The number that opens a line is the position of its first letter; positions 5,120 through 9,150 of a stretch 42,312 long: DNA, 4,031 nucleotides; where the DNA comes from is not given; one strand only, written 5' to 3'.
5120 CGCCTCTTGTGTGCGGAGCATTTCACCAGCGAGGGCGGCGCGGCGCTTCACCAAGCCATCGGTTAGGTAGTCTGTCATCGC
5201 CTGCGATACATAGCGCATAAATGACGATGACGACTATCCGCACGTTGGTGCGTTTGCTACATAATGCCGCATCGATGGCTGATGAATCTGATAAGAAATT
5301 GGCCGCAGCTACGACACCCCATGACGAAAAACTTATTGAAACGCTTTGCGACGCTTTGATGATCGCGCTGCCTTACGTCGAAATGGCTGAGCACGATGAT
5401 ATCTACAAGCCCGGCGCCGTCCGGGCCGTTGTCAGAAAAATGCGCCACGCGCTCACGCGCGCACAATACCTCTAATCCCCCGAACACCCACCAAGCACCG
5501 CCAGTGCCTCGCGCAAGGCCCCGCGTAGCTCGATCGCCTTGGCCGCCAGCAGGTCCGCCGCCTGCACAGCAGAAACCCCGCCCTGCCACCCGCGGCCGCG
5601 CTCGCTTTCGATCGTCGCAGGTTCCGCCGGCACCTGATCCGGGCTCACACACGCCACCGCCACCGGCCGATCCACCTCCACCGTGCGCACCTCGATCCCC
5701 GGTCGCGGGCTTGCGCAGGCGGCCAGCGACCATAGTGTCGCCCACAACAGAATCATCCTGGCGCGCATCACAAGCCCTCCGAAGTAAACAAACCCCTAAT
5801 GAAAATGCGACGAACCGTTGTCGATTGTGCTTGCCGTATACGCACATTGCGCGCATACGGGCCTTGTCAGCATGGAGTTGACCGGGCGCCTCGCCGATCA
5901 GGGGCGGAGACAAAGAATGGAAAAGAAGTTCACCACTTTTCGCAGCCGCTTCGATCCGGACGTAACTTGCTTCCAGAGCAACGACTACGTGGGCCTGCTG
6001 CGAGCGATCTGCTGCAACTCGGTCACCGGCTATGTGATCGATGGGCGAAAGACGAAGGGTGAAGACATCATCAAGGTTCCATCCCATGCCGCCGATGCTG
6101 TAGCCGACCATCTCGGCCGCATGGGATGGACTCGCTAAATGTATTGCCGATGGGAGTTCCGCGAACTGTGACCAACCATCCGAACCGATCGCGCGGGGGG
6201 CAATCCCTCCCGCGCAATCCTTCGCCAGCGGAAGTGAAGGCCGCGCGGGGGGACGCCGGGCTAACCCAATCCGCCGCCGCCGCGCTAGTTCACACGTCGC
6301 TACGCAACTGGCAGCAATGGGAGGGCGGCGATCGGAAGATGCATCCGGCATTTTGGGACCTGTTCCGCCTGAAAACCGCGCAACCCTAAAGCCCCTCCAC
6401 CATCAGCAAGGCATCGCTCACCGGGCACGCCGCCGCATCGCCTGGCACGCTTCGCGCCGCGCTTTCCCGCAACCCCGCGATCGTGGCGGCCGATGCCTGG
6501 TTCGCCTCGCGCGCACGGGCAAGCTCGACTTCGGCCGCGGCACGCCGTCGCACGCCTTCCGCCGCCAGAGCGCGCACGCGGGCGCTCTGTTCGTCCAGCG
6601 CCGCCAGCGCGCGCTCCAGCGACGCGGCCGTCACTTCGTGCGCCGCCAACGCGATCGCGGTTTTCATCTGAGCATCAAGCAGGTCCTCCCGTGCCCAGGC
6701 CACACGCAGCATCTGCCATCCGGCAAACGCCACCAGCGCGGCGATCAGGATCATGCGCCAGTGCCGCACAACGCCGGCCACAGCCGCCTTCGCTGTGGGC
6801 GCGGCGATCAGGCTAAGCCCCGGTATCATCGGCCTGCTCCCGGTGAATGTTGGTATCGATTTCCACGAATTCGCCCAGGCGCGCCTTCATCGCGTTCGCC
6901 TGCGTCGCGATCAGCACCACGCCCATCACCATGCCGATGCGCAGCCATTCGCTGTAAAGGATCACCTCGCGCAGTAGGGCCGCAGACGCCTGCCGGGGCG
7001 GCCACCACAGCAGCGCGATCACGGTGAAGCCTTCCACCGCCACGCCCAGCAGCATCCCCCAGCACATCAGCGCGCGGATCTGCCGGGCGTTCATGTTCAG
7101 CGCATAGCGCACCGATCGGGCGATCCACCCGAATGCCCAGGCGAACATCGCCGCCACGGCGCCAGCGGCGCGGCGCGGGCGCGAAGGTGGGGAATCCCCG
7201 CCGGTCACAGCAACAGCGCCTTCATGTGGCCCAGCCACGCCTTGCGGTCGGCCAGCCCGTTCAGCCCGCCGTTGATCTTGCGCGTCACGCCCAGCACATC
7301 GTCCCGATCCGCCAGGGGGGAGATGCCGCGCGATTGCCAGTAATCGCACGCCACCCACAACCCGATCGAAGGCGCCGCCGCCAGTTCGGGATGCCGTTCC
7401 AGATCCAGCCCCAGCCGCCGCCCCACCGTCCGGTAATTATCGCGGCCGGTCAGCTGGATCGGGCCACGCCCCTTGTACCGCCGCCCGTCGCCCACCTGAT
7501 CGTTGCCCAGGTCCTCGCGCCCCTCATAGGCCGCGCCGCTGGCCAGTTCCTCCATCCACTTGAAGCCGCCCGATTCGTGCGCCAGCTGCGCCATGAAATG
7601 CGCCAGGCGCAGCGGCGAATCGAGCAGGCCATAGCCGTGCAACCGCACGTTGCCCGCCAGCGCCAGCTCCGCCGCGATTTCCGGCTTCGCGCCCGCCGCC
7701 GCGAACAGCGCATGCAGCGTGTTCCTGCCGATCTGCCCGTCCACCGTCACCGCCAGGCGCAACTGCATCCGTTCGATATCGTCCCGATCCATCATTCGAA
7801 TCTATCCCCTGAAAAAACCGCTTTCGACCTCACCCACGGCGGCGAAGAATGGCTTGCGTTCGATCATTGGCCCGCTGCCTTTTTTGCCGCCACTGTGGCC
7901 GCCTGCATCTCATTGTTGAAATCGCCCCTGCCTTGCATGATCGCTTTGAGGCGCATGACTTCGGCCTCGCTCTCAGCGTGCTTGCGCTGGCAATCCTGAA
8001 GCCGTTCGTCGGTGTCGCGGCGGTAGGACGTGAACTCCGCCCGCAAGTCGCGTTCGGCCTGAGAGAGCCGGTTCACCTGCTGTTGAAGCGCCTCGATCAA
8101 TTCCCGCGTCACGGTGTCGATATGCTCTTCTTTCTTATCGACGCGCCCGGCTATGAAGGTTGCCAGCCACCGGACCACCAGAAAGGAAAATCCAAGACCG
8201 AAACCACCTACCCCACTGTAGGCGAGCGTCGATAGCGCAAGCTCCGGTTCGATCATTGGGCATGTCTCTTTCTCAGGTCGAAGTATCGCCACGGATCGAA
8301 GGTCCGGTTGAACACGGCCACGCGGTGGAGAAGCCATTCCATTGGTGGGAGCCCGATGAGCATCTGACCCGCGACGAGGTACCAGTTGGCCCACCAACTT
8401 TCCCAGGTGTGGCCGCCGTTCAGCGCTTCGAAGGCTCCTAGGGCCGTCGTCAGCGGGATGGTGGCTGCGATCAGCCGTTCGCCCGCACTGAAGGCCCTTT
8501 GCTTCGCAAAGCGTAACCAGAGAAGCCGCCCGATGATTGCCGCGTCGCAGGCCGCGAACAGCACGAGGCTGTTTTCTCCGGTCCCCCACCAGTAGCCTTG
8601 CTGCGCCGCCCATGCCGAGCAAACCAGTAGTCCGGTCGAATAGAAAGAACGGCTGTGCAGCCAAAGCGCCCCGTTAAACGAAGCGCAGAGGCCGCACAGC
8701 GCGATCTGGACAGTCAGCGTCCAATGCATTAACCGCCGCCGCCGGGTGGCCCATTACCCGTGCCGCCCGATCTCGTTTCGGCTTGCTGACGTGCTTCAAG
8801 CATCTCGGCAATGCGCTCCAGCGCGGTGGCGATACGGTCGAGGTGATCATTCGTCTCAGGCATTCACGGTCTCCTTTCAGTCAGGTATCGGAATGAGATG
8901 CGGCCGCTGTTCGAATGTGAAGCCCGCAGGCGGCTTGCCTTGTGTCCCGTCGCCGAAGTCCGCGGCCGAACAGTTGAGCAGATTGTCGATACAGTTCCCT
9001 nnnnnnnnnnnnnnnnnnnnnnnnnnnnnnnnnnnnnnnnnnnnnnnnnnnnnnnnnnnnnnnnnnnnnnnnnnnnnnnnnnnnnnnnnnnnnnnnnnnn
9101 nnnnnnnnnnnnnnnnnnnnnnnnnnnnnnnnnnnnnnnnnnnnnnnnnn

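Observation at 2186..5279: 3.07-kb IS1595-family transposon with passenger genes inserted in the phage accessory arm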

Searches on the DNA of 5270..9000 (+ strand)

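Call 12: search_dna_similar(query=window:5270-9000:+, collection=phages, mode=distant)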
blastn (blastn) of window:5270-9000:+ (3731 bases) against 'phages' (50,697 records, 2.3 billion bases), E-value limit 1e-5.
Records with a match: 54; places in all: 54; records where one place covers at least 80% of the query: 0.
Best place of each record, by identity: 60-80% 54.
By first word of the organism name: Mycobacterium 23; Xanthomonas 17; Gordonia 6; Corynebacterium 3; Sphingomonas 2; Bacteriophage 1; Microcystis 1; Myxococcus 1.
By host as written in the record: Mycobacterium smegmatis mc2 155 11; Xanthomonas oryzae pv. oryzae 10; - 8; Gordonia terrae 3612 5; Corynebacterium xerosis 3; Xanthomonas euvesicatoria 3; Sphingomonas paucimobilis 121220007-2 2; Xanthomonas vesicatoria 2; and 9 more.
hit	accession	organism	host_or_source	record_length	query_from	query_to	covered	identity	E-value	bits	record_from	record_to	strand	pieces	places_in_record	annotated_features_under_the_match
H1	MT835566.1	Bacteriophage sp.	human fecal samples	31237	1934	2259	9%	67.3%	7e-16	94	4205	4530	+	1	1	record has no annotation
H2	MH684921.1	Sphingomonas phage Scott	Sphingomonas paucimobilis 121220007-2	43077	2162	2348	5%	72.2%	5e-18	100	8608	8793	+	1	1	glycoside hydrolase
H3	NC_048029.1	Sphingomonas phage Scott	Sphingomonas paucimobilis 121220007-2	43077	2162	2348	5%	72.2%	5e-18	100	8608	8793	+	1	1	endolysin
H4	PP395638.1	Microcystis phage Mwe-JY05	Microcystis wesenbergii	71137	2164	2322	4%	76.1%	6e-23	116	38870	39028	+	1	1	lysin A glycosyl hydrolase domain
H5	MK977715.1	Corynebacterium phage Adelaide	Corynebacterium xerosis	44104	2158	2322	4%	72.1%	2e-15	92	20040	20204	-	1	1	21: endolysin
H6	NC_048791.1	Corynebacterium phage Adelaide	Corynebacterium xerosis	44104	2158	2322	4%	72.1%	2e-15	92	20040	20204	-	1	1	21: endolysin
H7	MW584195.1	Mycobacterium phage prophiGD51-2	Mycobacterium abscessus GD51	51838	2172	2322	4%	76.8%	2e-22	115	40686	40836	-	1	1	44: lysin A, glycosyl hydrolase domain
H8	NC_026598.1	Mycobacterium phage Milly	Mycobacterium smegmatis mc2 155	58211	2174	2322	4%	75.8%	3e-20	107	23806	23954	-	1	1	28: endolysin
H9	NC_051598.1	Mycobacterium phage Findley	Mycobacterium smegmatis mc2 155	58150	2174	2322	4%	75.8%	3e-20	107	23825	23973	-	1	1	28: endolysin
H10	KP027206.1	Mycobacterium phage Milly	Mycobacterium smegmatis mc2 155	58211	2174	2322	4%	75.8%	3e-20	107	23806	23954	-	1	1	28: lysin A, protease C39 domain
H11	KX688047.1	Mycobacterium phage Marcoliusprime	Mycobacterium smegmatis mc2 155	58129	2174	2322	4%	75.8%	3e-20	107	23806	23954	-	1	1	lysin A, protease C39 domain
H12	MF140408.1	Mycobacterium phage DismalFunk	Mycobacterium smegmatis mc2 155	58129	2174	2322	4%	75.8%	3e-20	107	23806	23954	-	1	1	28: lysin A, protease C39 domain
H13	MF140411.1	Mycobacterium phage Findley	Mycobacterium smegmatis mc2 155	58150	2174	2322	4%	75.8%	3e-20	107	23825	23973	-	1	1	28: lysin A, protease C39 domain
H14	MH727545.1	Mycobacterium phage DismalStressor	Mycobacterium smegmatis mc215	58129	2174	2322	4%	75.8%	3e-20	107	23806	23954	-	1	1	28: lysin A, protease C39 domain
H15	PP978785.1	Mycobacterium phage Strobilo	Mycobacterium smegmatis mc2 155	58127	2174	2322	4%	75.8%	3e-20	107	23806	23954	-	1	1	28: lysin A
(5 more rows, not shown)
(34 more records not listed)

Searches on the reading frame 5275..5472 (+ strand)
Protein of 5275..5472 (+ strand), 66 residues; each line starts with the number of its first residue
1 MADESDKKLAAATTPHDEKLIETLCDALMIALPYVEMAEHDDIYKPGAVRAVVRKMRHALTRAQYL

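Call 41: find_related_loci(query=window:5275-5472:+, collection=viral_contigs, flank=5000)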
Query seq(66 aa) (66 aa) in viral_contigs; peptide patterns used: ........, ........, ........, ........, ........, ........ (x = any residue, [..] = any of these).
10 stretches matched a pattern, but none encodes a relative of the query by tblastn (E <= 1e-3).

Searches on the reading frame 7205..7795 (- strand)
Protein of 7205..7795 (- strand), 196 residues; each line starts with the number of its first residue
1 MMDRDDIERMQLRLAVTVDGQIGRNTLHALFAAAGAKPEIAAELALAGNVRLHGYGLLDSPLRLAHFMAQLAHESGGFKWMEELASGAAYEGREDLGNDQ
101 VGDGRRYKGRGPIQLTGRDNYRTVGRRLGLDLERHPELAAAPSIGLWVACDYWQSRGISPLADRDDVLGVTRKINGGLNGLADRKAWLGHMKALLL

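Call 40: search_protein_families(library=phrogs, proteins=[window:7205-7795:-], max_evalue=0.00001)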
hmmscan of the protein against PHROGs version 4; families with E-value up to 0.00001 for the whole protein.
window:7205-7795:- (196 aa): 8 families
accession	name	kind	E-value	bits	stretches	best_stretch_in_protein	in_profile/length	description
phrog_181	-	lysis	1.4e-50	174.1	1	58-195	364-530/769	endolysin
phrog_9506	-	lysis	8.9e-44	151.5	1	59-194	37-192/330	endolysin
phrog_14712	-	moron, auxiliary metabolic gene and host takeover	2.3e-32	113.4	1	56-191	36-183/322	chitinase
phrog_26317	-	unknown function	3.4e-31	108.7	1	87-192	11-114/119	-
phrog_34417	-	unknown function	1.4e-26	94.5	1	63-184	45-184/326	-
phrog_1519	-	lysis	1.6e-19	71.4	1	63-186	237-371/502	endolysin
phrog_317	-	lysis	9.7e-19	68.8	1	60-188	227-352/492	endolysin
phrog_3201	-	tail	2.9e-07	29.5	1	96-186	2103-2196/2408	tail fiber protein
